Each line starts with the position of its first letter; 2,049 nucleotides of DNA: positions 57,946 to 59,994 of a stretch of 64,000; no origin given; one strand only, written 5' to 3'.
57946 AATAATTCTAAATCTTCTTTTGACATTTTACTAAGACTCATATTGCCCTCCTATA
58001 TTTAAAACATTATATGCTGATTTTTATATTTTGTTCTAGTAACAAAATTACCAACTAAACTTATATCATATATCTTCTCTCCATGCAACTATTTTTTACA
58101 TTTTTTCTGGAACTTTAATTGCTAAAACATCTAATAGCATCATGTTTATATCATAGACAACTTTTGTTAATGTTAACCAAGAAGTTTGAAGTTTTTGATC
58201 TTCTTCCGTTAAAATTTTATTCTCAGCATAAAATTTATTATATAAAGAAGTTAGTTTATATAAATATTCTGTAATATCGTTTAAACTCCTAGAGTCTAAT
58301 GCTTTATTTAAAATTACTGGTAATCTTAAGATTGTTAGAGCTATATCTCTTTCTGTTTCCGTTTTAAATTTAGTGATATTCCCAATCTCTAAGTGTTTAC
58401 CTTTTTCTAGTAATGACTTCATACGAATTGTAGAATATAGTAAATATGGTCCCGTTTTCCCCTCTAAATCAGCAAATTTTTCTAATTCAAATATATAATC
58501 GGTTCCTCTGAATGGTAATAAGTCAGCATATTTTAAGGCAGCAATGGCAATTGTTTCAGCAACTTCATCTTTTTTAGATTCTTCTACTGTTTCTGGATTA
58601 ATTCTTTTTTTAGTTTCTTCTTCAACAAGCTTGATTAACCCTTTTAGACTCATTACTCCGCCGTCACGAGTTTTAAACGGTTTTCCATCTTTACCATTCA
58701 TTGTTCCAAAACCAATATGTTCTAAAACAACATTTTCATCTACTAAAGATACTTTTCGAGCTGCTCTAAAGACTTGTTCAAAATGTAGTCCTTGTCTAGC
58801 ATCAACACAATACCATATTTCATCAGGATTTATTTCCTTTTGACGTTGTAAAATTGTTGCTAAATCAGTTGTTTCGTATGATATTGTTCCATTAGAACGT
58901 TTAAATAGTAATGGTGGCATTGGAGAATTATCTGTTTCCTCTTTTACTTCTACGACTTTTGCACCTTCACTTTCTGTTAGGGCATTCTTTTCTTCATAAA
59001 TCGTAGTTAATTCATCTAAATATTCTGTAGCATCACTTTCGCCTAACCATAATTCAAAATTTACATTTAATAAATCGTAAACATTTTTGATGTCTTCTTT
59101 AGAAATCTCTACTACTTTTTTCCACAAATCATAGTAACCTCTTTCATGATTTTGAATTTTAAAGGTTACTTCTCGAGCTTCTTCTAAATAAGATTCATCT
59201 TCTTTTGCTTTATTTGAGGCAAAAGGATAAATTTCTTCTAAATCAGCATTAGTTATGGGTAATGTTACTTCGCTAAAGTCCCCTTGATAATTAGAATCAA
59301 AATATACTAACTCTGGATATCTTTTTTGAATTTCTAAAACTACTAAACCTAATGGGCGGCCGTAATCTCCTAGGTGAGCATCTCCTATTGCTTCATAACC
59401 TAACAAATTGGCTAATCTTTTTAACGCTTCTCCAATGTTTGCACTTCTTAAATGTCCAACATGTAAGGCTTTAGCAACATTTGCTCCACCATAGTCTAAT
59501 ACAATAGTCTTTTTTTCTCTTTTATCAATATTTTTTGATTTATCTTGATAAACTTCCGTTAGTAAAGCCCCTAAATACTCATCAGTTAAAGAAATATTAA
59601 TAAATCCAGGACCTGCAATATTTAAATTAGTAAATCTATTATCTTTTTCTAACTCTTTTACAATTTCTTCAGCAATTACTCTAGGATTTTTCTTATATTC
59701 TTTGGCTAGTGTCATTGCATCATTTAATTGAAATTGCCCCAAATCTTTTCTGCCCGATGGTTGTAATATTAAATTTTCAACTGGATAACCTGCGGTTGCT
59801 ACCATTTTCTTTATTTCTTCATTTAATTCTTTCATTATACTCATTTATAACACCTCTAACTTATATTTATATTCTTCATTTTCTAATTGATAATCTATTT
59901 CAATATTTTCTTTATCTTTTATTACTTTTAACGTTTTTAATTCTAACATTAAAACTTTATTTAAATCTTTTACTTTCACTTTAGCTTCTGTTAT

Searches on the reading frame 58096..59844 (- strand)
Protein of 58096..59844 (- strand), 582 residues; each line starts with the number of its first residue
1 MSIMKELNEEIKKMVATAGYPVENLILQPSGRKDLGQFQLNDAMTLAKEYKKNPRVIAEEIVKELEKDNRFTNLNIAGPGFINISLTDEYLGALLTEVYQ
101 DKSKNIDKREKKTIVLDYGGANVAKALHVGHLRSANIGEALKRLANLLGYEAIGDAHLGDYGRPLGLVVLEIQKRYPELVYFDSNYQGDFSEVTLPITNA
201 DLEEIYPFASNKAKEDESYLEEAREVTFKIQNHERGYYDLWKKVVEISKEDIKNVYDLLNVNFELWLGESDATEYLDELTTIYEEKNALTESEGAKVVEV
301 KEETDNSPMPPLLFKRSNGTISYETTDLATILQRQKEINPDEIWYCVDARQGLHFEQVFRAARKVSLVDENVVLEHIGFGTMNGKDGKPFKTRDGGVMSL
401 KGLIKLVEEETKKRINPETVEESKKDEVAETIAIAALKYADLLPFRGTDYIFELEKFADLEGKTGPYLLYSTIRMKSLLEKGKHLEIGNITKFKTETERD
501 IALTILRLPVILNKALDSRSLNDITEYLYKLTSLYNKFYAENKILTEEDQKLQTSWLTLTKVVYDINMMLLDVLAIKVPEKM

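Call 20: search_protein_families(library=pfam, proteins=[window:58096-59844:-], max_evalue=0.00001)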
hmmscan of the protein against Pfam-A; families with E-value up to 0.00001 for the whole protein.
window:58096-59844:- (582 aa): 3 families
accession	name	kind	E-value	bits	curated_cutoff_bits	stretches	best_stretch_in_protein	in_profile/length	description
PF00750.26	tRNA-synt_1d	-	7.5e-75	252.5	23.3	1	98-453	5-348/349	tRNA synthetases class I (R), catalytic domain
PF03485.21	Arg_tRNA_synt_N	-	9.5e-20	71.4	21.5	1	5-86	5-85/85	Arginyl tRNA synthetase N terminal domain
PF05746.21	DALR_1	-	2.2e-18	66.9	22.3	1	468-582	1-117/117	DALR anticodon binding domain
